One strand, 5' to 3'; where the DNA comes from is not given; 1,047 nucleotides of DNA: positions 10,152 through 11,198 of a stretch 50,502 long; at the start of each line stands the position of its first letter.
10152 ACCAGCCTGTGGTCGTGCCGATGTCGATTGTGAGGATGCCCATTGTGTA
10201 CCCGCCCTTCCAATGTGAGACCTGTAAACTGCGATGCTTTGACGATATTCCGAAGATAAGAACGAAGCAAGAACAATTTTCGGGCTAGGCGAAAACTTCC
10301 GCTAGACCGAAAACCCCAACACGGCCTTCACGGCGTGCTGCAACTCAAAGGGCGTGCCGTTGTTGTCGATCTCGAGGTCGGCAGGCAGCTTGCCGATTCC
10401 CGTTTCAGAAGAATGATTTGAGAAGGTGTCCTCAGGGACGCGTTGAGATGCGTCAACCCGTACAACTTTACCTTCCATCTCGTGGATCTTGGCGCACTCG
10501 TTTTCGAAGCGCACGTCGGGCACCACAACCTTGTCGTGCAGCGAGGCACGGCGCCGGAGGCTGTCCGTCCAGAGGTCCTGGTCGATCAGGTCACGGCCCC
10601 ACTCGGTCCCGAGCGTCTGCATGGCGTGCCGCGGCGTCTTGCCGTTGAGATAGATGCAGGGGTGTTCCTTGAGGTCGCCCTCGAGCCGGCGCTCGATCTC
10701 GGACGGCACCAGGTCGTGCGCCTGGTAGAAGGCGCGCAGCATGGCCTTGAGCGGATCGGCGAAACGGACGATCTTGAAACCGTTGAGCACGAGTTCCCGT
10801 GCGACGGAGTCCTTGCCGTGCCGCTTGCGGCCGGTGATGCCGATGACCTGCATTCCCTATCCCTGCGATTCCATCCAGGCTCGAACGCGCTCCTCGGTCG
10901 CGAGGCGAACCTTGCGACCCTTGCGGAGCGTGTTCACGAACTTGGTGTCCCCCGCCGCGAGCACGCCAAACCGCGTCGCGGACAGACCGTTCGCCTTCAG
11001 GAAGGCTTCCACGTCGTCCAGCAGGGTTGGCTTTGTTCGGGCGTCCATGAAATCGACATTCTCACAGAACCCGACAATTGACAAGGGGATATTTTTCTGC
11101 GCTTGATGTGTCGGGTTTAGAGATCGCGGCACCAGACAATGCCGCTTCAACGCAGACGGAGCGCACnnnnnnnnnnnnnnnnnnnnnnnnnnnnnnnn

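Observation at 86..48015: TGTC(T/G)GGT motif family with at least 19 copies, concentrated in intergenic control regions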

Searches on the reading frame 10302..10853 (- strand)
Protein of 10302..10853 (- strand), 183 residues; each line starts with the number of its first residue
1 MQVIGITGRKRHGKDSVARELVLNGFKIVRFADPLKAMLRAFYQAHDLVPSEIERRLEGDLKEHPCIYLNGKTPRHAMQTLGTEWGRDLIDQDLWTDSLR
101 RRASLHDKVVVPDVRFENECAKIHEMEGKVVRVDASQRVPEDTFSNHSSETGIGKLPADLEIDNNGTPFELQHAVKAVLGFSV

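Call 57: find_homologous_proteins(query=window:10302-10853:-)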
Query window:10302-10853:- (183 aa): 1491 proteins with E <= 0.001 among 1561 candidates; the best 120 are listed.
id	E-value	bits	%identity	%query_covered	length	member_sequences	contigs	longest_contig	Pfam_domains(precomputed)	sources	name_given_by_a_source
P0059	2.1e-118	411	100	100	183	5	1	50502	PF21448.4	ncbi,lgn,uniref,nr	ncbi:hypothetical protein [Bradyrhizobium stylosanthis]|uniref:Dephospho-CoA kinase n=1 Tax=Bradyrhi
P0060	4.9e-105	367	87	99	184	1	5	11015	PF21448.4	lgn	-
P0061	2.0e-101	356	86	99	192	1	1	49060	PF21448.4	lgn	-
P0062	5.9e-98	344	84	99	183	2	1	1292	PF21448.4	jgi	jgi:hypothetical protein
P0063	1.3e-86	307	75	100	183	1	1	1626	PF21448.4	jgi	jgi:hypothetical protein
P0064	7.5e-86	305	75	100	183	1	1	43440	PF21448.4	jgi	jgi:hypothetical protein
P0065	4.8e-84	299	74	98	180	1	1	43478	PF21448.4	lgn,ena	-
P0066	1.3e-83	298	75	99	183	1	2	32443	PF21448.4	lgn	-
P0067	1.4e-83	297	75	99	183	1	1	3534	PF21448.4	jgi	jgi:hypothetical protein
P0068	2.6e-83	297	72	100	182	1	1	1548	PF21448.4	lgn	-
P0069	2.9e-82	293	73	100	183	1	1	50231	PF21448.4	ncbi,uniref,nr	ncbi:deoxynucleotide monophosphate kinase [Bradyrhizobium neotropicale]|uniref:deoxynucleotide monop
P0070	5.5e-81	289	73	100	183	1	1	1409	PF21448.4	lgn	-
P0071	7.6e-81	288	72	100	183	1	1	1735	PF21448.4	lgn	-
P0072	6.4e-79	282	71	100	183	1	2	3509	PF21448.4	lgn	-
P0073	3.3e-78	280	71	100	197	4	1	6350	PF21448.4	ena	-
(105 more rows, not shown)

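Call 58: find_encoding_contigs(protein=P0069, flank=10000, max_places=1)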
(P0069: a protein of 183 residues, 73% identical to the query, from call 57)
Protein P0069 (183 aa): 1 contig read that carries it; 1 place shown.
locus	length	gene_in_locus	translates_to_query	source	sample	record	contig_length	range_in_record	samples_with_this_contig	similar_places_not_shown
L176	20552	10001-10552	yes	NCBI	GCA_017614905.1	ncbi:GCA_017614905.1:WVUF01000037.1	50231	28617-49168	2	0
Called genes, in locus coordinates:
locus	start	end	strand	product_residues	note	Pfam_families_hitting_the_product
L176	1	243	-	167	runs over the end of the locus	-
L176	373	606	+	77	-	-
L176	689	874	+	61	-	-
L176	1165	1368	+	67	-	-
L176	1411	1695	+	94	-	-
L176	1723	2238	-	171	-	-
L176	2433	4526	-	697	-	PF09250:Prim-Pol, PF13481:AAA_25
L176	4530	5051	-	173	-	-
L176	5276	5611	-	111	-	-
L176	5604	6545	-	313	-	-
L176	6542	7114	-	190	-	-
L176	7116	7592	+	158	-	-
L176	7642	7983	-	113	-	PF14354:Lar_restr_allev (weak)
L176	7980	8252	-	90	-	-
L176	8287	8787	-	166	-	-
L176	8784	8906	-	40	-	-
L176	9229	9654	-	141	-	PF00486:Trans_reg_C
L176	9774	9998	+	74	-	-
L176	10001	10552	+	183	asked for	PF21448:DNMK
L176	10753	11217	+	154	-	-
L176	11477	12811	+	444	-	PF00176:SNF2-rel_dom, PF00271:Helicase_C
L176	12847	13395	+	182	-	-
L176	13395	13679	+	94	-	-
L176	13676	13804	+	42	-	-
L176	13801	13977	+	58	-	-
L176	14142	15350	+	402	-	PF10926:DUF2800, PF12705:PDDEXK_1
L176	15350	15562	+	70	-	-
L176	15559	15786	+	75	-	-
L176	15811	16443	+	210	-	PF10991:Enc34_ssDNA-bd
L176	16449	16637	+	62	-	-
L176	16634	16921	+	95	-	PF10073:GapR_DNA-bd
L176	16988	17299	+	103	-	PF23858:DUF7220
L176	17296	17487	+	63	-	-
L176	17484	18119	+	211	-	-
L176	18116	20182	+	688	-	PF00476:DNA_pol_A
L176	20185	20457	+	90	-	-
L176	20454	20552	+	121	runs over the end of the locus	-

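Call 59: find_encoding_contigs(protein=P0065, flank=10000, max_places=1)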
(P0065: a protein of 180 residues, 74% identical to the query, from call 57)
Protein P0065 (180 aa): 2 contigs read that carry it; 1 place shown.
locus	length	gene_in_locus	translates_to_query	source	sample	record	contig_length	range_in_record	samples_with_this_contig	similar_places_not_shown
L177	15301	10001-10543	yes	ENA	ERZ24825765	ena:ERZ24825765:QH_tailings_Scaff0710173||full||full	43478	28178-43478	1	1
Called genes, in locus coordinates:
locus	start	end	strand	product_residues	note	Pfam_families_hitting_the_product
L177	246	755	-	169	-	-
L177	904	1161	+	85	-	-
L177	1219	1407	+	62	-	-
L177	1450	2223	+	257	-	-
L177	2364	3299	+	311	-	-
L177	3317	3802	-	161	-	-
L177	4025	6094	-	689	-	PF09250:Prim-Pol, PF13481:AAA_25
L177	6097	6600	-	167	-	-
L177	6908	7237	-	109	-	-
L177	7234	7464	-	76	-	-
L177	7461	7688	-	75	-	-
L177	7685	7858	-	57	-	-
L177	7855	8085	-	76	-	-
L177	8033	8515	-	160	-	-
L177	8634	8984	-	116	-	-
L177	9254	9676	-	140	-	PF00486:Trans_reg_C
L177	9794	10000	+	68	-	-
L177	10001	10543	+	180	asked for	PF21448:DNMK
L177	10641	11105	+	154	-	-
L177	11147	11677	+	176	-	PF13392:HNH_3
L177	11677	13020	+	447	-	PF00176:SNF2-rel_dom (faint), PF00271:Helicase_C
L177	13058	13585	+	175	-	-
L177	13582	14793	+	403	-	PF10926:DUF2800, PF12705:PDDEXK_1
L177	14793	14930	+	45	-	-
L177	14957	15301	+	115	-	?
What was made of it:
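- Tried and rejected: The orthologues in L176 and L177 were reached through the neighbouring dNMP kinase instead (calls 57-59).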

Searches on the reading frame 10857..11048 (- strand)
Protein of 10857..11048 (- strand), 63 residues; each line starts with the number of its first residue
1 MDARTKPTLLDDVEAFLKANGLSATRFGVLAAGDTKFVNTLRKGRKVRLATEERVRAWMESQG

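Call 9: search_protein_families(library=pfam, max_evalue=0.01, proteins=[window:10857-11048:-])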
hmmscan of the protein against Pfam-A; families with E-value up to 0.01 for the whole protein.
window:10857-11048:- (63 aa): 0 families

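Call 10: search_protein_families(library=phrogs, max_evalue=0.001, proteins=[window:10857-11048:-])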
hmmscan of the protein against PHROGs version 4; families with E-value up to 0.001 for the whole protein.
window:10857-11048:- (63 aa): 1 family
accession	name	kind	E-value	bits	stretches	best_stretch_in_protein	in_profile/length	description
phrog_7669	-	unknown function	0.00038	21.5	1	8-59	11-62/105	-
